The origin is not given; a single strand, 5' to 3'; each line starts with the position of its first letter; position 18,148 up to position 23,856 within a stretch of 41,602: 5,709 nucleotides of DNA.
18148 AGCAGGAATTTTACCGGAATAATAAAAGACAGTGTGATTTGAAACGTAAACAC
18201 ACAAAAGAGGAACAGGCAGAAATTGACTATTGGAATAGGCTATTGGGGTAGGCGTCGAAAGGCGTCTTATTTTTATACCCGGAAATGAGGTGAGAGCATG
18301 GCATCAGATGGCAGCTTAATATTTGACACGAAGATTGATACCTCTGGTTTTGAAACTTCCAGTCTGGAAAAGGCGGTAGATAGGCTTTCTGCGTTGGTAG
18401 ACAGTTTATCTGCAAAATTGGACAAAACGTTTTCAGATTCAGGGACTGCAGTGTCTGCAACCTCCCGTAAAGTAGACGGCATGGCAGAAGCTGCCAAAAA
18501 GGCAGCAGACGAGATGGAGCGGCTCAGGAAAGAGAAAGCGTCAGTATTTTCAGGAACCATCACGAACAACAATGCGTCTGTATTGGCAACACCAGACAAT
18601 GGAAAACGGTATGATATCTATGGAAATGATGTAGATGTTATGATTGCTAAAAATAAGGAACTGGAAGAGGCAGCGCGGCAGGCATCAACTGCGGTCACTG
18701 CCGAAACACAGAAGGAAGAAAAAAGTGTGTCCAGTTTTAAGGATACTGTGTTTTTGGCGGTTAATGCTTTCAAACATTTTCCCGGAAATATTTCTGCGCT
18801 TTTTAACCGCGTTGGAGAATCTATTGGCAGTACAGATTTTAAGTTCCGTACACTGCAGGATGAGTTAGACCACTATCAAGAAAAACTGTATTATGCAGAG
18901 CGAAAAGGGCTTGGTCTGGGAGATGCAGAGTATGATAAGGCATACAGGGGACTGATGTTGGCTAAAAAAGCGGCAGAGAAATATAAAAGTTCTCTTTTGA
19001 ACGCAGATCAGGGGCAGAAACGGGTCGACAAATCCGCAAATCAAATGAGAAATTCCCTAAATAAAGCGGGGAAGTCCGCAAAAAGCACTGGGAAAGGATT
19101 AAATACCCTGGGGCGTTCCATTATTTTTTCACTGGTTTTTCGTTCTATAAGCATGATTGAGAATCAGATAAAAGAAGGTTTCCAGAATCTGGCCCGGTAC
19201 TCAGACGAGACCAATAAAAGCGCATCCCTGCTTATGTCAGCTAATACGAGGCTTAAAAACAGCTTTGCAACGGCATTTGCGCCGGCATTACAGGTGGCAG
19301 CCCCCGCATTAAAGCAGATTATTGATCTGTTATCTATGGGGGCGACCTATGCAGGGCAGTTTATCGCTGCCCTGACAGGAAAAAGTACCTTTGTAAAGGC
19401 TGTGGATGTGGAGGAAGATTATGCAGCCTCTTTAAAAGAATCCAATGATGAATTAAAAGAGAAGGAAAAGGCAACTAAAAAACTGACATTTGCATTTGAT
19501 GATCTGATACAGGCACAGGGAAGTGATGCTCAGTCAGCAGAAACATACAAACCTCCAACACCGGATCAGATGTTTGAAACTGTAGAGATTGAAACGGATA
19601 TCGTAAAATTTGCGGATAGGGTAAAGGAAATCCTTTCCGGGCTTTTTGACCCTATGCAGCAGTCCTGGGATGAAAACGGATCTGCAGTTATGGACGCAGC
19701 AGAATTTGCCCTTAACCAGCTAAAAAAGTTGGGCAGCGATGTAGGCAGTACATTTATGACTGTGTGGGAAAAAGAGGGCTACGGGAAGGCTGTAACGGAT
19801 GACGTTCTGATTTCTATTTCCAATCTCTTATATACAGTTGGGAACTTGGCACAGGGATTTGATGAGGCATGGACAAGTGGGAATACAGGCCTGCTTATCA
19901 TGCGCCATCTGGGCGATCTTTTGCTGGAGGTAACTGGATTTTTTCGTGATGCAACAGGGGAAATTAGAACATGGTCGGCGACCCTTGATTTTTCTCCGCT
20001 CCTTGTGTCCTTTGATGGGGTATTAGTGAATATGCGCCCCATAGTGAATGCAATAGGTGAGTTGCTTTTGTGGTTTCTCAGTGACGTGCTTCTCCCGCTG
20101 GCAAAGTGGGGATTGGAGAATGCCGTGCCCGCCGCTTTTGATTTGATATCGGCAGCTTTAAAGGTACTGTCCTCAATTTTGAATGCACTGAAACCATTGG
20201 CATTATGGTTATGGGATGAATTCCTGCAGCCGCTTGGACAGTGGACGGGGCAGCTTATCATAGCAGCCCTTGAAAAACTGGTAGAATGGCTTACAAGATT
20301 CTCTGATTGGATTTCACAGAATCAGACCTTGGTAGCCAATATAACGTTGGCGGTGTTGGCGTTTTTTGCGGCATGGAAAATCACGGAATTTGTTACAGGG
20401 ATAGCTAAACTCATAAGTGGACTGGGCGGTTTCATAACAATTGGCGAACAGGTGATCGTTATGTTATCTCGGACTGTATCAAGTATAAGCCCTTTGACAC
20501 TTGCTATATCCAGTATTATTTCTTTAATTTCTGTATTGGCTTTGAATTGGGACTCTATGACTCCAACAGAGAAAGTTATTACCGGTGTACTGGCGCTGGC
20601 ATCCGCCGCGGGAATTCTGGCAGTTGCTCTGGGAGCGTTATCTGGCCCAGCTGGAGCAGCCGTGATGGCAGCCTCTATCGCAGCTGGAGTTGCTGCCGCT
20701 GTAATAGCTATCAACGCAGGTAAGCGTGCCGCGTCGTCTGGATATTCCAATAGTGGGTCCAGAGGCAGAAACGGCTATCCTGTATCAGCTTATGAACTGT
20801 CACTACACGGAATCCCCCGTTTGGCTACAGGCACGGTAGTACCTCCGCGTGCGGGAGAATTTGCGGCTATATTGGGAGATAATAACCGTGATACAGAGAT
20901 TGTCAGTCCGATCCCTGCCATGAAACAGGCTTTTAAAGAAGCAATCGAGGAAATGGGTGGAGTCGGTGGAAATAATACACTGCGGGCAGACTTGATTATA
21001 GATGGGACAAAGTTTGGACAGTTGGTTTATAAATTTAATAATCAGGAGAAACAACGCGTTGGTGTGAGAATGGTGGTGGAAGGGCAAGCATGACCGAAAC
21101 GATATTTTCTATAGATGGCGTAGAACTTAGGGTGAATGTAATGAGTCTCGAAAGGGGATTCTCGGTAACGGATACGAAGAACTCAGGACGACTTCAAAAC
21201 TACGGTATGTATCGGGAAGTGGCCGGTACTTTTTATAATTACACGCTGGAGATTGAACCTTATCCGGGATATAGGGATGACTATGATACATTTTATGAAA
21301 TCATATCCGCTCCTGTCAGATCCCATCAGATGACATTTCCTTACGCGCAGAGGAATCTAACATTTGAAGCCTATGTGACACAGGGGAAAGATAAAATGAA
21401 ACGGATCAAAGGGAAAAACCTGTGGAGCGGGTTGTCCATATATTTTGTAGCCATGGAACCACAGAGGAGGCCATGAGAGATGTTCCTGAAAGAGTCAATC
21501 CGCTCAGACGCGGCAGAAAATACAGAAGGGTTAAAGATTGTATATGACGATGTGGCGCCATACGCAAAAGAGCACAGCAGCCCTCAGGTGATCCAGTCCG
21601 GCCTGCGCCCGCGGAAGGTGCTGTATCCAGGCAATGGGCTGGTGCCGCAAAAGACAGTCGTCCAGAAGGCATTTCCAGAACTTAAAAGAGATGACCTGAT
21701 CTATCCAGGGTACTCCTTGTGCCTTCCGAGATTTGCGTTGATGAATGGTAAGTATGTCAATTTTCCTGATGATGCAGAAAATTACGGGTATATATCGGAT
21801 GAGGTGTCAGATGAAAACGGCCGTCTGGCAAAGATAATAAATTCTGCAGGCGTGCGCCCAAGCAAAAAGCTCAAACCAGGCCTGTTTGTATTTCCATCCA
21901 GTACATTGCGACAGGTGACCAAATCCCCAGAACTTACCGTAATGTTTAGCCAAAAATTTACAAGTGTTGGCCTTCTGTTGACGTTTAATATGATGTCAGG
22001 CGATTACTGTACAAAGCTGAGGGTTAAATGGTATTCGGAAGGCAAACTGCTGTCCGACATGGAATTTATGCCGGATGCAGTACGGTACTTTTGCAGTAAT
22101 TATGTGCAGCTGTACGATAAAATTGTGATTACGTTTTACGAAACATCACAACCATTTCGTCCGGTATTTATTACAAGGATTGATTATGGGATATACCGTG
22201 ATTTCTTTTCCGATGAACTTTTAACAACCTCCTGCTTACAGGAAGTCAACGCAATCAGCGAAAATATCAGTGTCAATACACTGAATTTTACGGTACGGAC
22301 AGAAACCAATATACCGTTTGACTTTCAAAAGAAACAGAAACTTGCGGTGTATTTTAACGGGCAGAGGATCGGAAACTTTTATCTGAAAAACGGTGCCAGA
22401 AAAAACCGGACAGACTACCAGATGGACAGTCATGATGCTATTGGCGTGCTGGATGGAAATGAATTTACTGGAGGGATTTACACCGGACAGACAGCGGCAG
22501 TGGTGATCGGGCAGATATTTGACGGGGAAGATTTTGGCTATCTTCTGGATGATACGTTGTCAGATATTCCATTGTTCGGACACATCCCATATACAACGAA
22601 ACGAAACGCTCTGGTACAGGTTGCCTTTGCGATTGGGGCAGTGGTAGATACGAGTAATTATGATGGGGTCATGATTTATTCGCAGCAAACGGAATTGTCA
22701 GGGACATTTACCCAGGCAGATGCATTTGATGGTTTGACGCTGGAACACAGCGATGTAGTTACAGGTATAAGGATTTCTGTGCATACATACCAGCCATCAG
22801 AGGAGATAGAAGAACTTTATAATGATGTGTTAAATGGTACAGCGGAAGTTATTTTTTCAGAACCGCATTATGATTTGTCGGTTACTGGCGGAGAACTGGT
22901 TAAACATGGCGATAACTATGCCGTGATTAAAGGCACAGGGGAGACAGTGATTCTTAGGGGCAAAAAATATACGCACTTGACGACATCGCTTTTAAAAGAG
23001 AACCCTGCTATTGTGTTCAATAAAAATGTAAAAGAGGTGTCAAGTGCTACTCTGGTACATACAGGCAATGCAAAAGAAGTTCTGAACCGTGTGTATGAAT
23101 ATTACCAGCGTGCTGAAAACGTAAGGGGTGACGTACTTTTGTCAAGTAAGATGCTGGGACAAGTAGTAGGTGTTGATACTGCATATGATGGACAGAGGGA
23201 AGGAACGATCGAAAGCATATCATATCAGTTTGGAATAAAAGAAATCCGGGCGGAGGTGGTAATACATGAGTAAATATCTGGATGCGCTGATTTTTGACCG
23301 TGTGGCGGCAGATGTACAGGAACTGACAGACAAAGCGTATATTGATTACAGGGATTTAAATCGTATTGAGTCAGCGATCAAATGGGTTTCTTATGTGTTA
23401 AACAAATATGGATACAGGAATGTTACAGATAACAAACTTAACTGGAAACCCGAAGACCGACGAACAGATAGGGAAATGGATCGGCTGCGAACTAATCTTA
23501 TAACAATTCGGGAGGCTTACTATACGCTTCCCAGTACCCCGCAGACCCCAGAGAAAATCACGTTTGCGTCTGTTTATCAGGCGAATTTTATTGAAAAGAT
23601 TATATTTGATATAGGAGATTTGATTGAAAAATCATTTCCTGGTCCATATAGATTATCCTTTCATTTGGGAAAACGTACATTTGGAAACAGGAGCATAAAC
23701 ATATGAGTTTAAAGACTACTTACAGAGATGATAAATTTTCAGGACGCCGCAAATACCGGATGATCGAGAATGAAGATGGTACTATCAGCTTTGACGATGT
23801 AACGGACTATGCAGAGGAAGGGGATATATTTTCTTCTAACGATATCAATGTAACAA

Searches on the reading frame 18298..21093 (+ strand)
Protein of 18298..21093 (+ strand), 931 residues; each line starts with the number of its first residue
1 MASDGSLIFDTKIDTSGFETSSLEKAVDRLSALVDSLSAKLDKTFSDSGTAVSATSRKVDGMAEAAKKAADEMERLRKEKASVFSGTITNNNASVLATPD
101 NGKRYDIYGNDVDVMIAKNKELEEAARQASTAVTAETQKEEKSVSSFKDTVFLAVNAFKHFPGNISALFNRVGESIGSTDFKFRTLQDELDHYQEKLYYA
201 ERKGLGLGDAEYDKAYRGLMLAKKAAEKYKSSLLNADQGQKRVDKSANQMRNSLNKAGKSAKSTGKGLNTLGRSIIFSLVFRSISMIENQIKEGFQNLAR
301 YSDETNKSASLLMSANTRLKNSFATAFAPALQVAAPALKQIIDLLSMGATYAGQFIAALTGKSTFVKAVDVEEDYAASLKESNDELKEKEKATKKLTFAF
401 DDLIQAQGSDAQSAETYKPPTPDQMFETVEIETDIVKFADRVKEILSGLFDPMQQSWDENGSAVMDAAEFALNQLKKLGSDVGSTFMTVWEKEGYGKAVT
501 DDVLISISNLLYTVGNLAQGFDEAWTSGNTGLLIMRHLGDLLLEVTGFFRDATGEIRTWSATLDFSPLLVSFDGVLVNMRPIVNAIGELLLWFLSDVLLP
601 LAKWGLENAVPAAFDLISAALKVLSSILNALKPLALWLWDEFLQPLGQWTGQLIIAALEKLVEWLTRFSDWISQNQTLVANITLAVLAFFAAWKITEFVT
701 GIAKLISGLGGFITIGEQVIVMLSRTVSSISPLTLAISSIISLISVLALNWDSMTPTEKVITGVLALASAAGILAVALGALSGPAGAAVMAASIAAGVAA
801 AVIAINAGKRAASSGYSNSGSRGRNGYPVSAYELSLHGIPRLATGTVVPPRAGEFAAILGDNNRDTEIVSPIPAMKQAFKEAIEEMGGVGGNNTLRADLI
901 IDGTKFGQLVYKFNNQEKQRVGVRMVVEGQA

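Call 16: search_protein_families(library=phrogs, proteins=[window:18298-21093:+], max_evalue=0.001)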
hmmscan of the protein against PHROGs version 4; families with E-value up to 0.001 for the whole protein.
window:18298-21093:+ (931 aa): 4 families
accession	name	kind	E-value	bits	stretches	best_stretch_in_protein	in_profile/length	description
phrog_37543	-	unknown function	1.4e-243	811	1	216-824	2-615/622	-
phrog_1535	-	tail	1e-95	322.9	2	35-766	64-868/1152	tail length tape measure protein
phrog_23464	-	unknown function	2.4e-12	47.4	1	721-928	393-536/539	-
phrog_28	-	tail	2e-05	24.3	1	651-801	574-672/1228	tail length tape measure protein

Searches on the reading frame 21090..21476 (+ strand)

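Call 16: search_protein_families(library=phrogs, proteins=[window:21090-21476:+], max_evalue=0.001)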
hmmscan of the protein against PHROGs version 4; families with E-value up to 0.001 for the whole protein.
window:21090-21476:+ (128 aa): 1 family
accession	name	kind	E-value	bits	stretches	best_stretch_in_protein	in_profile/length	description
phrog_1194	-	unknown function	4.2e-14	53.5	1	5-122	5-125/125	-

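Call 66: search_protein_families(library=pfam, proteins=[window:21090-21476:+], max_evalue=0.01)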
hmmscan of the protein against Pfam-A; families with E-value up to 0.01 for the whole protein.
window:21090-21476:+ (128 aa): 0 families

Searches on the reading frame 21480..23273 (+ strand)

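Call 16: search_protein_families(library=phrogs, proteins=[window:21480-23273:+], max_evalue=0.001)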
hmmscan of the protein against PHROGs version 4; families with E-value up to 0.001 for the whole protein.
window:21480-23273:+ (597 aa): 3 families
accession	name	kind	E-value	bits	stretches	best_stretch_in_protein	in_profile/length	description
phrog_32744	-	unknown function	4.7e-48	165.3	1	242-584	15-358/748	-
phrog_13879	-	unknown function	2e-47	162.7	1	147-583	102-532/571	-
phrog_33267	-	unknown function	1.1e-12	47.7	1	171-582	110-549/923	-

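Call 66: search_protein_families(library=pfam, proteins=[window:21480-23273:+], max_evalue=0.01)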
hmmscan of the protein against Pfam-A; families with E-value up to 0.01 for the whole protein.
window:21480-23273:+ (597 aa): 0 families

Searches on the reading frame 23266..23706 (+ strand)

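Call 16: search_protein_families(library=phrogs, proteins=[window:23266-23706:+], max_evalue=0.001)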
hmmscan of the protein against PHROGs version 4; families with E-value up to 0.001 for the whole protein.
window:23266-23706:+ (146 aa): 1 family
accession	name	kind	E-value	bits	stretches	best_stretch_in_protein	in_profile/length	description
phrog_18725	-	unknown function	1.4e-06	29.7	1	21-122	10-114/132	-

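Call 66: search_protein_families(library=pfam, proteins=[window:23266-23706:+], max_evalue=0.01)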
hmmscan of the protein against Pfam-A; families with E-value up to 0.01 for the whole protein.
window:23266-23706:+ (146 aa): 0 families
